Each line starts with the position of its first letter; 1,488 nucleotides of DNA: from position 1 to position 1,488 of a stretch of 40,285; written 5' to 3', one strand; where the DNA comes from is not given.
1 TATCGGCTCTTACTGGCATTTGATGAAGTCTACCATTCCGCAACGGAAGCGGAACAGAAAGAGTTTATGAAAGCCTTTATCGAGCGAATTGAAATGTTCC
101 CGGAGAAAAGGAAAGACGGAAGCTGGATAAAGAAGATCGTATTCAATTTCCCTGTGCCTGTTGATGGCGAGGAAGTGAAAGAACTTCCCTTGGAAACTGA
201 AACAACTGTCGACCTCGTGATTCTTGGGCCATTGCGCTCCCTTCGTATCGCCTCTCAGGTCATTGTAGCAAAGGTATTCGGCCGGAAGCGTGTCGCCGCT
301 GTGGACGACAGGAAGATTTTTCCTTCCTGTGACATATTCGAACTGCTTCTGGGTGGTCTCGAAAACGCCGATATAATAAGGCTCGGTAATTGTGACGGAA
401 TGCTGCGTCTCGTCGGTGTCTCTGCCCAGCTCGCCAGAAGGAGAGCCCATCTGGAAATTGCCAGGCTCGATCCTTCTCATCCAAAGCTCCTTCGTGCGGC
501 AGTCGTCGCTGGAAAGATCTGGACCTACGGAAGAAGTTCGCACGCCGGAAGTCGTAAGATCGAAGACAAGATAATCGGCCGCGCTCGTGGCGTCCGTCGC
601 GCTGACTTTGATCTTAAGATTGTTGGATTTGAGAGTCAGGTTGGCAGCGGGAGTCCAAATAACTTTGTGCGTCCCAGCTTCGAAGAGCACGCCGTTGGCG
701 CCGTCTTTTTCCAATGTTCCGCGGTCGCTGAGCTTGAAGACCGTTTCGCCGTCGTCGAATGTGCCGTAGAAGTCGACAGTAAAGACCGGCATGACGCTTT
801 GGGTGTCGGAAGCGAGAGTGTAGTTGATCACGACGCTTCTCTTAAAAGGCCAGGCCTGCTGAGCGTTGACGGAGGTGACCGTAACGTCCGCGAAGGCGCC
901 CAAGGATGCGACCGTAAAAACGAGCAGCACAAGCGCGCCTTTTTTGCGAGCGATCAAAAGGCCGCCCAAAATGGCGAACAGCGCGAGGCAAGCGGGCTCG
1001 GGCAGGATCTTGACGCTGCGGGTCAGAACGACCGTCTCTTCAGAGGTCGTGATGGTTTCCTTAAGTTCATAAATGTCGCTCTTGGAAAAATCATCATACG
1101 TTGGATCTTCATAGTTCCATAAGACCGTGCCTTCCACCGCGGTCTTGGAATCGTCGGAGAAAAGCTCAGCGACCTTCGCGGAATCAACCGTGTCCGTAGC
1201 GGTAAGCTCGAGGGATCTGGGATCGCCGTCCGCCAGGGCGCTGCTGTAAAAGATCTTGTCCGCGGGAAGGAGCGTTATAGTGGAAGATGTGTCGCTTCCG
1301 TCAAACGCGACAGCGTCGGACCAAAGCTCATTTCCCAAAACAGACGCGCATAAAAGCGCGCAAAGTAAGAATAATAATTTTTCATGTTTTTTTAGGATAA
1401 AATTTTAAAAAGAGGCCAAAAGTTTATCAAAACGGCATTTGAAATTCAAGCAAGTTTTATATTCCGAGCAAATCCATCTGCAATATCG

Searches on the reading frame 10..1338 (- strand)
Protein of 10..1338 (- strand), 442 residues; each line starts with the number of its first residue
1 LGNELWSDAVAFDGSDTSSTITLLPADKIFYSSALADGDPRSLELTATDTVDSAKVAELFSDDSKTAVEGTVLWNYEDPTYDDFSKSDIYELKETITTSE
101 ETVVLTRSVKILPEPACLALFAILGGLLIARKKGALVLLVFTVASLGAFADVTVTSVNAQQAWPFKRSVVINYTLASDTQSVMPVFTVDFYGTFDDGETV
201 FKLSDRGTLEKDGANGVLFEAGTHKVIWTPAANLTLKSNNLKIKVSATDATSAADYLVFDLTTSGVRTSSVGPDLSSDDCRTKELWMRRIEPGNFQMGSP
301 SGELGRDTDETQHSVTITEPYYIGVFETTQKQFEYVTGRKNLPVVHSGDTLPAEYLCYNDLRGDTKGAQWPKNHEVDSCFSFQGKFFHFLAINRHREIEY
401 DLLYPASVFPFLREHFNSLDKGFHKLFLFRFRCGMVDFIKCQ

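Call 3: search_protein_families(library=ncbifam, proteins=[window:10-1338:-], max_evalue=1)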
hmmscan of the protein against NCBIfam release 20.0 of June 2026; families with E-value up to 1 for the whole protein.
window:10-1338:- (442 aa): 2 families
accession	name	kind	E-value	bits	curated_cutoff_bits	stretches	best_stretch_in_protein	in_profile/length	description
NF051459.1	pyoverdine_PvdO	equivalog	7.3e-07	28.5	500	1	279-354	29-103/280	dihydropyoverdine dehydrogenase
TIGR02595.1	PEP_CTERM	domain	0.19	12.7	16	1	113-133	2-22/24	PEP-CTERM sorting domain-containing protein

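Call 4: search_protein_families(library=pfam, proteins=[window:10-1338:-], max_evalue=1)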
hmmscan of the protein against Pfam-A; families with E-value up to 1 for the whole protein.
window:10-1338:- (442 aa): 1 family
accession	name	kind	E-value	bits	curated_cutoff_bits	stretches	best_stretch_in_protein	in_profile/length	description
PF03781.23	FGE-sulfatase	-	8.5e-05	22.8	23.3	1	289-341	7-57/255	Sulfatase-modifying factor enzyme 1-like domain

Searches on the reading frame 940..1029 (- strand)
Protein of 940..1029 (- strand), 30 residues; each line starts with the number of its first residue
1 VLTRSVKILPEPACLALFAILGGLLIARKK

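Call 7: search_protein_families(library=ncbifam, proteins=[window:940-1029:-], max_evalue=10)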
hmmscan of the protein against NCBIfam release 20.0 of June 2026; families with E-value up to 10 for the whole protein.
seq(30 aa): 2 families
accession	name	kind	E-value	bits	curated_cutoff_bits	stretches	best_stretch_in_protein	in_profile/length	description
TIGR02595.1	PEP_CTERM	domain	0.0011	19.6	16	1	10-30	2-22/24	PEP-CTERM sorting domain-containing protein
NF041927.1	Xrt_dep_XDP1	equivalog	0.15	12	125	1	9-30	219-241/242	exosortase-dependent surface protein XDP1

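Call 8: search_protein_families(library=pfam, proteins=[window:940-1029:-], max_evalue=10)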
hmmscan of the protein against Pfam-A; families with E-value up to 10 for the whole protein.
seq(30 aa): 1 family
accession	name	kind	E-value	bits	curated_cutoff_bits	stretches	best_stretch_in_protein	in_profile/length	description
PF07589.16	PEP-CTERM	-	0.1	13.2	20.7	1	10-29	3-24/24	PEP-CTERM motif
